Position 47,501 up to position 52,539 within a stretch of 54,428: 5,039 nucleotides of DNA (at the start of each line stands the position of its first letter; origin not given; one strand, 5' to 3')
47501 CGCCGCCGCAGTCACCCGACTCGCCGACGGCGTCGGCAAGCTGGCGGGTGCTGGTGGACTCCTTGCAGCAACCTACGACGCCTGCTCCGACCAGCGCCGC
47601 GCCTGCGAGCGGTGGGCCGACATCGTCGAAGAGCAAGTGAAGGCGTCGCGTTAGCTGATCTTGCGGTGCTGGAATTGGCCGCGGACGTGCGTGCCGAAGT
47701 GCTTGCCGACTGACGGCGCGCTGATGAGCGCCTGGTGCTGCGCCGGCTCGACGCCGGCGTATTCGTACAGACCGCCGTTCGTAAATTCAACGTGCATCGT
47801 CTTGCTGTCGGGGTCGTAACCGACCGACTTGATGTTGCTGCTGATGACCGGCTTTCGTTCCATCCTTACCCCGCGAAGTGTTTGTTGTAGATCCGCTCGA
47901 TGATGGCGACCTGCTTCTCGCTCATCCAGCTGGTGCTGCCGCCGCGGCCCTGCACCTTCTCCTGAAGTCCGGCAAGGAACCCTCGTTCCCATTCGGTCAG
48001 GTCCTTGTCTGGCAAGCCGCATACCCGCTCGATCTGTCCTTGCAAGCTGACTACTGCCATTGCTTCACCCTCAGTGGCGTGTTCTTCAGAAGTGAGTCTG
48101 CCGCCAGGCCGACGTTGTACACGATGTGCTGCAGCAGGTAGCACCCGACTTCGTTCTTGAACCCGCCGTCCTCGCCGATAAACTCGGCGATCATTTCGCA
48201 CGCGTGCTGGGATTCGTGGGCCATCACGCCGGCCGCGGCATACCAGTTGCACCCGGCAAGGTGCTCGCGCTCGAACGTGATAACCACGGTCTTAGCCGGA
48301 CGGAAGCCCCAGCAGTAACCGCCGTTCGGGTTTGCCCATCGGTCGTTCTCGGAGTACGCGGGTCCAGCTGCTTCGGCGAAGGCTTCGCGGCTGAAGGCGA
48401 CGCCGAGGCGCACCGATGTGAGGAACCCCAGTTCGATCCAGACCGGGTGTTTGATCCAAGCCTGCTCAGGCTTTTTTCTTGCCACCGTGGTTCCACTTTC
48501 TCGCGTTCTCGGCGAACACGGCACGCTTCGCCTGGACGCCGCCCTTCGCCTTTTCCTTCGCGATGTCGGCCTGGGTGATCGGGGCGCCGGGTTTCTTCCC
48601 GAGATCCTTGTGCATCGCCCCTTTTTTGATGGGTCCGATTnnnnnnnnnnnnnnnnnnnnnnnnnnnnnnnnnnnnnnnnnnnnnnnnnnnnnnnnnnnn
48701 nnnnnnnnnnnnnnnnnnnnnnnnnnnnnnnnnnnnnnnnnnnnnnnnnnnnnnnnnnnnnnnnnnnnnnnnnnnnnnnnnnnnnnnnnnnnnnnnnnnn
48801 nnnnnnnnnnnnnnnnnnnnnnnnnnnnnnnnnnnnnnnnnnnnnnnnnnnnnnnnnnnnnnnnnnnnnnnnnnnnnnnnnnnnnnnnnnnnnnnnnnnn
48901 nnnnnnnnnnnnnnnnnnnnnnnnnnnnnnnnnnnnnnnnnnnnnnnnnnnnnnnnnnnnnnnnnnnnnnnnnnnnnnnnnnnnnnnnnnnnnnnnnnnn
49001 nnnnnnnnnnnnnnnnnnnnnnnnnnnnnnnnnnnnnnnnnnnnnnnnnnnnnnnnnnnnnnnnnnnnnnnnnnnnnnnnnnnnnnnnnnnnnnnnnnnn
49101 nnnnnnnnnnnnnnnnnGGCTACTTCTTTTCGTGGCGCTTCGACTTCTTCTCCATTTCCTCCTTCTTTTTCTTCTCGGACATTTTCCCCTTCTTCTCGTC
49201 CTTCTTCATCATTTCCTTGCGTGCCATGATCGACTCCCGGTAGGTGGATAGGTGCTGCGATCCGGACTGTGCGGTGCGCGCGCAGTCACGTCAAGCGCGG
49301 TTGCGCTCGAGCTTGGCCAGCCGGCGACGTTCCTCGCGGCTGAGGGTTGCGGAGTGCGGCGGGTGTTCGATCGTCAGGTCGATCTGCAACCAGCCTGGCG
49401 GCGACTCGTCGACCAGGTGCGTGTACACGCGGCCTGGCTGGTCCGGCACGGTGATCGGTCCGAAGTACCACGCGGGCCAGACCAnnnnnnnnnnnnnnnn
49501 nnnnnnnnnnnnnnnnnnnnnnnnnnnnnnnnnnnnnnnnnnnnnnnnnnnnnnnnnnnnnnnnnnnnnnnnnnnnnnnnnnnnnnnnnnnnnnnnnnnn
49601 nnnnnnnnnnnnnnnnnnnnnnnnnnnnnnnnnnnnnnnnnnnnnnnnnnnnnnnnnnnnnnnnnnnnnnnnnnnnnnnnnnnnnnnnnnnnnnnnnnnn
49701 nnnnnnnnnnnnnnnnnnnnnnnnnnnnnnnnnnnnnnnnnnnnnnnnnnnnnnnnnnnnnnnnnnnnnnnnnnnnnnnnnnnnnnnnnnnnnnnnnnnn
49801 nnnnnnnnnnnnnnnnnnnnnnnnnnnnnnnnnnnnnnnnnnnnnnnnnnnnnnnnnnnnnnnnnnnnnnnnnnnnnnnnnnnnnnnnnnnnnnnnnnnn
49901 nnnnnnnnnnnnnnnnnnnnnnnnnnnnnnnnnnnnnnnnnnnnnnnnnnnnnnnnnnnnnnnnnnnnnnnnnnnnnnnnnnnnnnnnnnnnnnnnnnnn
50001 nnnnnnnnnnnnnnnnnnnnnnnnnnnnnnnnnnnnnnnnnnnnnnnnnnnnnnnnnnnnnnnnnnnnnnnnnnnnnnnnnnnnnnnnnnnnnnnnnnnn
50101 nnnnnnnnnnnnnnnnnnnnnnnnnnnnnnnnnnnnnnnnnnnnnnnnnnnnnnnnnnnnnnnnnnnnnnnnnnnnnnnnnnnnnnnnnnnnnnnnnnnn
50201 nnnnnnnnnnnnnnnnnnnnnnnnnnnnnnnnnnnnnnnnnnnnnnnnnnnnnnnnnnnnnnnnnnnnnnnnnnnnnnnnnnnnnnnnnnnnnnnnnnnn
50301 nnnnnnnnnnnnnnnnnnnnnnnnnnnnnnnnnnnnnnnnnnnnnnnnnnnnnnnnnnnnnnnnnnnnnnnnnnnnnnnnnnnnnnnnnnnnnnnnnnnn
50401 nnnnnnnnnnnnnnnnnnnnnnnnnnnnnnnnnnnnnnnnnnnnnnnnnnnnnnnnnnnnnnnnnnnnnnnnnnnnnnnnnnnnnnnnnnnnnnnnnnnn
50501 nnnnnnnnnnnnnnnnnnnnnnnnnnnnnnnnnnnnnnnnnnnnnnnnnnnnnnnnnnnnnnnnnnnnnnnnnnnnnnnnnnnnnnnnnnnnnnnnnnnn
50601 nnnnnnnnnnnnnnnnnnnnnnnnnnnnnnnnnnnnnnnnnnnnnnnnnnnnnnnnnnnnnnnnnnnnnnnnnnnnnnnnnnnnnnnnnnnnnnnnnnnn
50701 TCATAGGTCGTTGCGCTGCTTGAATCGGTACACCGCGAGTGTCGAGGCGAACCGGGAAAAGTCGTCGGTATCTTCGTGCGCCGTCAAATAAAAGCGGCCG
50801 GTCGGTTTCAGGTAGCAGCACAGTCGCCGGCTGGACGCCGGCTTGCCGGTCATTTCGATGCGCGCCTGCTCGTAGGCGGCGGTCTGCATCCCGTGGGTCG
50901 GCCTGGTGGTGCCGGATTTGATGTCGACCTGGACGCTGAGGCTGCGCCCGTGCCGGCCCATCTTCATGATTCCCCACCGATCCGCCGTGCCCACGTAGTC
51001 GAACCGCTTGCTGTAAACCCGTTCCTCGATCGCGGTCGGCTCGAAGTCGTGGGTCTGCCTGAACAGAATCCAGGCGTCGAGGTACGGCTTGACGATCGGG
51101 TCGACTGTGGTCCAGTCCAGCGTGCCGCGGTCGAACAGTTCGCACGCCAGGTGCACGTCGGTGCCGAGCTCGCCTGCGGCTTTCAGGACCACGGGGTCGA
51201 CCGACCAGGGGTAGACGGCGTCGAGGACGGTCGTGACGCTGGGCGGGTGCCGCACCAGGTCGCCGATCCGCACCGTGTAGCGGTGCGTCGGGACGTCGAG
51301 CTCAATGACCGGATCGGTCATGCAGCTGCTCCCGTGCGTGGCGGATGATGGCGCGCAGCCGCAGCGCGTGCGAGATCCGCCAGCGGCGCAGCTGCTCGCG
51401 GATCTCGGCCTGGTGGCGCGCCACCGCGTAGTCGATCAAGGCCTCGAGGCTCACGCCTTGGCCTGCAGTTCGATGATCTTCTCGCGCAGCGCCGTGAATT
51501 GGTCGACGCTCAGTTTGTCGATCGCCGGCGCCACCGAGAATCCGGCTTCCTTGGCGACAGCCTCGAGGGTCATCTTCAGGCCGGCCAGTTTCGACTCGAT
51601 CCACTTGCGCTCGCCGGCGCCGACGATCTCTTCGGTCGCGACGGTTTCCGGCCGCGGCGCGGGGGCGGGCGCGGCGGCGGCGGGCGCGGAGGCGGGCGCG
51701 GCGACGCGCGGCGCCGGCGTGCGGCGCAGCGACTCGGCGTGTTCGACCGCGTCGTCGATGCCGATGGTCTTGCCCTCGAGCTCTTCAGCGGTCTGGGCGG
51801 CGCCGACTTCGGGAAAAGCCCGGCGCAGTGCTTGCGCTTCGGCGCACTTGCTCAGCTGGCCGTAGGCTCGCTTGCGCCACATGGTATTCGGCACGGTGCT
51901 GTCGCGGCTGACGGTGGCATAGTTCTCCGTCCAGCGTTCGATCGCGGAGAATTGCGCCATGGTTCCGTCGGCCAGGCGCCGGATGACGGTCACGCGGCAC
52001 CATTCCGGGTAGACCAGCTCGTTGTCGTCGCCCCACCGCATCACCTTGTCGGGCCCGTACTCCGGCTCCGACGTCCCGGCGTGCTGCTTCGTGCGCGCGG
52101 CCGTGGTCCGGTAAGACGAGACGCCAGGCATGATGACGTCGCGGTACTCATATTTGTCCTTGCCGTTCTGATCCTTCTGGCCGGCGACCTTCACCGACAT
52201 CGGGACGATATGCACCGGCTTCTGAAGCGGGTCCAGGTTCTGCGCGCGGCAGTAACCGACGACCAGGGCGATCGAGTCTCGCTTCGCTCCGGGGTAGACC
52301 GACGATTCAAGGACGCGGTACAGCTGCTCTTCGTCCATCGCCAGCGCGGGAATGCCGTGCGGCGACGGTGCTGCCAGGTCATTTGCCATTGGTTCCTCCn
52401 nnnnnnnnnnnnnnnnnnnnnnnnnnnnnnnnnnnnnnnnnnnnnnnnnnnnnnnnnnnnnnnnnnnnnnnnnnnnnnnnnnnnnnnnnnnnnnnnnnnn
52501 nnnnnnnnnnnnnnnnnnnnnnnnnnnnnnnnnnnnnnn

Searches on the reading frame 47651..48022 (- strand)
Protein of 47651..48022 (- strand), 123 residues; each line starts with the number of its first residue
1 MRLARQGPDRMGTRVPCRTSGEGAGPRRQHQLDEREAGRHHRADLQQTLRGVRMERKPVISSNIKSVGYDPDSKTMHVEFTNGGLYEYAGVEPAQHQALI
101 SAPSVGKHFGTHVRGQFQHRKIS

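Call 77: search_protein_families(library=pfam, proteins=[window:47651-48022:-], max_evalue=0.001)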
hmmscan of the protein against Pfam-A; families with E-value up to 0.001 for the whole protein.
window:47651-48022:- (123 aa): 1 family
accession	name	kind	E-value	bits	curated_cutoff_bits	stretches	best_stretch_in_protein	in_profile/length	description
PF13619.11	KTSC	-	2.2e-22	78.9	25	1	61-117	2-58/58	KTSC domain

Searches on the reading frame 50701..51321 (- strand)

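Call 77: search_protein_families(library=pfam, proteins=[window:50701-51321:-], max_evalue=0.001)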
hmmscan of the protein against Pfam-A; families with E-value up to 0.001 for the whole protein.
window:50701-51321:- (206 aa): 1 family
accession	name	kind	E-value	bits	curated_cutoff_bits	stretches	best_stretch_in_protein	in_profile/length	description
PF16820.11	PKD_3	-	0.00011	22.5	26.3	1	4-42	2-40/68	PKD-like domain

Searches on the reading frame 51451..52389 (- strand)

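Call 15: search_protein_families(library=pfam, proteins=[window:51451-52389:-], max_evalue=0.01)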
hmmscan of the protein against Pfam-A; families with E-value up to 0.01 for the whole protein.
window:51451-52389:- (312 aa): 1 family
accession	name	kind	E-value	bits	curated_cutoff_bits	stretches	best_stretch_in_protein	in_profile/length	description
PF03837.19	RecT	-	7.4e-19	68.5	24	1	28-205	12-188/198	RecT family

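Call 16: search_protein_families(library=phrogs, proteins=[window:51451-52389:-], max_evalue=0.001)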
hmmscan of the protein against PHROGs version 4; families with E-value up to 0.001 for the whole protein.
window:51451-52389:- (312 aa): 4 families
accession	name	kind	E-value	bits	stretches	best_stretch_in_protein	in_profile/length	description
phrog_2449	-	DNA, RNA and nucleotide metabolism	4.2e-83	280.3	1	18-231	16-222/301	single strand annealing protein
phrog_2780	-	DNA, RNA and nucleotide metabolism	1.4e-17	65.2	1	20-309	38-313/369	RecT-like ssDNA annealing protein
phrog_10056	-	DNA, RNA and nucleotide metabolism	5.3e-08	33.6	1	18-233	19-209/302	RecT-like ssDNA annealing protein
phrog_2760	-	DNA, RNA and nucleotide metabolism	0.00084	19.8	0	154-209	138-192/257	RecT-like ssDNA annealing protein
